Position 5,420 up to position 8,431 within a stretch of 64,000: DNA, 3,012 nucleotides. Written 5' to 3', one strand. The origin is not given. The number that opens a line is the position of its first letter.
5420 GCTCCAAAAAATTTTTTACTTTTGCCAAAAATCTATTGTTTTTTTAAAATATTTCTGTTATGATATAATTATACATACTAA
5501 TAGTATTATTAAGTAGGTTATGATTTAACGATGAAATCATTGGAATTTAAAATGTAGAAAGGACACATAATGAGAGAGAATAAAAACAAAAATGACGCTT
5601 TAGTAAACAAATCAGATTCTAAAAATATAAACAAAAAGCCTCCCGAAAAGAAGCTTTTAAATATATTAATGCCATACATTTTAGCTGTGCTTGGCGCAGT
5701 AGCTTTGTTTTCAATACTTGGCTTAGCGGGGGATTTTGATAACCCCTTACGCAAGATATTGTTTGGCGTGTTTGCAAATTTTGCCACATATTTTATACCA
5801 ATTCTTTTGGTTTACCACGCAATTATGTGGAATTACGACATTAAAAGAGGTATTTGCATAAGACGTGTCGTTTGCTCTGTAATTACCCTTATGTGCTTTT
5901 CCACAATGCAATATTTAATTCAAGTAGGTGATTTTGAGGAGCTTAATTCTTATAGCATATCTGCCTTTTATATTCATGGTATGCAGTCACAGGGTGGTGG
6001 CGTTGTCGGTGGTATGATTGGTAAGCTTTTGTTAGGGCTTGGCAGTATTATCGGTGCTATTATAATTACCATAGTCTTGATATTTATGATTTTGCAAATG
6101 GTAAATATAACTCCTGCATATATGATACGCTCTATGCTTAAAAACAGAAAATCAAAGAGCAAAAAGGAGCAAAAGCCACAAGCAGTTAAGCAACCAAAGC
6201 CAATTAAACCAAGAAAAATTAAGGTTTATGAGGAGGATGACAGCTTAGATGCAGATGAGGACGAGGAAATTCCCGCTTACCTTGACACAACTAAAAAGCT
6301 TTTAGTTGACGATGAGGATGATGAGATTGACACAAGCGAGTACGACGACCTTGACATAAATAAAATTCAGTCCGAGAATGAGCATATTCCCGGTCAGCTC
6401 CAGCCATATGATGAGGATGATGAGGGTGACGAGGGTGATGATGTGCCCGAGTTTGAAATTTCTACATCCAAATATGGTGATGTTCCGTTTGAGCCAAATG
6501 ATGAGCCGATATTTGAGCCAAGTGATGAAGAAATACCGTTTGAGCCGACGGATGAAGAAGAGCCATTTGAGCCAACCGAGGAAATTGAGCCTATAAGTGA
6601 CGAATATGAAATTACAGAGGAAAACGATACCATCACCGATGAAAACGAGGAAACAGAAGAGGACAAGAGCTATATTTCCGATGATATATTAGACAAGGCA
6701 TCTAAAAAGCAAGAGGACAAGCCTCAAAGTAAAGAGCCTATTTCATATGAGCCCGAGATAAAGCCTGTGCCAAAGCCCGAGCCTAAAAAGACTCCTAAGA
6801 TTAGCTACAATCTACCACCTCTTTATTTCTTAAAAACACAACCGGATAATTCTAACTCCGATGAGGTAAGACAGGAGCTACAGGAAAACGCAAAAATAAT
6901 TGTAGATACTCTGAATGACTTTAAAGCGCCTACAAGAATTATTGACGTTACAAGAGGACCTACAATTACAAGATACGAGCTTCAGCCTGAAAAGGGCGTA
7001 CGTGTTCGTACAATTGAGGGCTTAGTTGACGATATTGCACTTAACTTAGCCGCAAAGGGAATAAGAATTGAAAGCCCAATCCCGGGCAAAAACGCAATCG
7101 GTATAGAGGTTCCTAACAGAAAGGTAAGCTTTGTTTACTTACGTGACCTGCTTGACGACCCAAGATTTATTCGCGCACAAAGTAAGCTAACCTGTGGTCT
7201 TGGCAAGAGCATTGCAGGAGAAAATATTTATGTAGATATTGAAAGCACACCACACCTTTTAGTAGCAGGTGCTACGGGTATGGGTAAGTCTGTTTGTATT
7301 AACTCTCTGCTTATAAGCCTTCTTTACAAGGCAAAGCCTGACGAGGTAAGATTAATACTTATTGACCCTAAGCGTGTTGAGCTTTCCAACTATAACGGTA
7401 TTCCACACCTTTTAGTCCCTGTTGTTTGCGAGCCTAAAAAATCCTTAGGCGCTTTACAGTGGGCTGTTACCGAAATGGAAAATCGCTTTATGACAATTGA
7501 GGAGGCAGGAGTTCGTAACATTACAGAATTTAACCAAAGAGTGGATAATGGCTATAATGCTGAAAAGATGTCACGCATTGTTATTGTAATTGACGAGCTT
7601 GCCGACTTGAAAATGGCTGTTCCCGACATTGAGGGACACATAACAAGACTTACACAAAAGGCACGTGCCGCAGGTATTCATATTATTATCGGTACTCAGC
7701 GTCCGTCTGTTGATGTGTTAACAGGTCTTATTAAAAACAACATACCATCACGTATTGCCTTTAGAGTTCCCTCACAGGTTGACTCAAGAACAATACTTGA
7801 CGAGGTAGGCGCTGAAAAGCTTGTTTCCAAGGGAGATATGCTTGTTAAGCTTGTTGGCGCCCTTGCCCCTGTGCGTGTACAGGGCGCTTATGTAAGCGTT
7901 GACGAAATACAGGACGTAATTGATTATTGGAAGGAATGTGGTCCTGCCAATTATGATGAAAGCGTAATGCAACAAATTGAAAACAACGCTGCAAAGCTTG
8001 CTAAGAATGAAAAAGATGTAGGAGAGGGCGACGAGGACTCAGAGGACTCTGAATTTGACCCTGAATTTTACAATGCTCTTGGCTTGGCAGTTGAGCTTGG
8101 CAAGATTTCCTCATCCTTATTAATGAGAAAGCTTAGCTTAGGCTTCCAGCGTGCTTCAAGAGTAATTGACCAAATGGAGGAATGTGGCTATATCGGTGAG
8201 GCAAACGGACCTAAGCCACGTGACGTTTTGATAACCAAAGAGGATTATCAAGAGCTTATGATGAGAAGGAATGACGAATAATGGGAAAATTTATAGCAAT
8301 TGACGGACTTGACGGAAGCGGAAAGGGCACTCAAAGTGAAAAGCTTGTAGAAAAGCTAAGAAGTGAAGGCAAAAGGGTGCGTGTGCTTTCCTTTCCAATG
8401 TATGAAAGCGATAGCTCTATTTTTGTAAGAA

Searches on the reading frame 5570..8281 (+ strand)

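Call 96: search_protein_families(library=pfam, proteins=[window:5570-8281:+], max_evalue=0.00001)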
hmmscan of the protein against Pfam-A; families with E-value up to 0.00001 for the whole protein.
window:5570-8281:+ (903 aa): 3 families
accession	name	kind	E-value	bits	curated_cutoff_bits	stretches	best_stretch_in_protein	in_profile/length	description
PF01580.24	FtsK_SpoIIIE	-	3e-54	184.2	24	1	524-714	2-221/221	FtsK/SpoIIIE family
PF17854.6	FtsK_alpha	-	5.5e-30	104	22.9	1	415-516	1-101/101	FtsK alpha domain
PF09397.16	FtsK_gamma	-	5e-18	65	30.6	1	829-889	3-63/63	Ftsk gamma domain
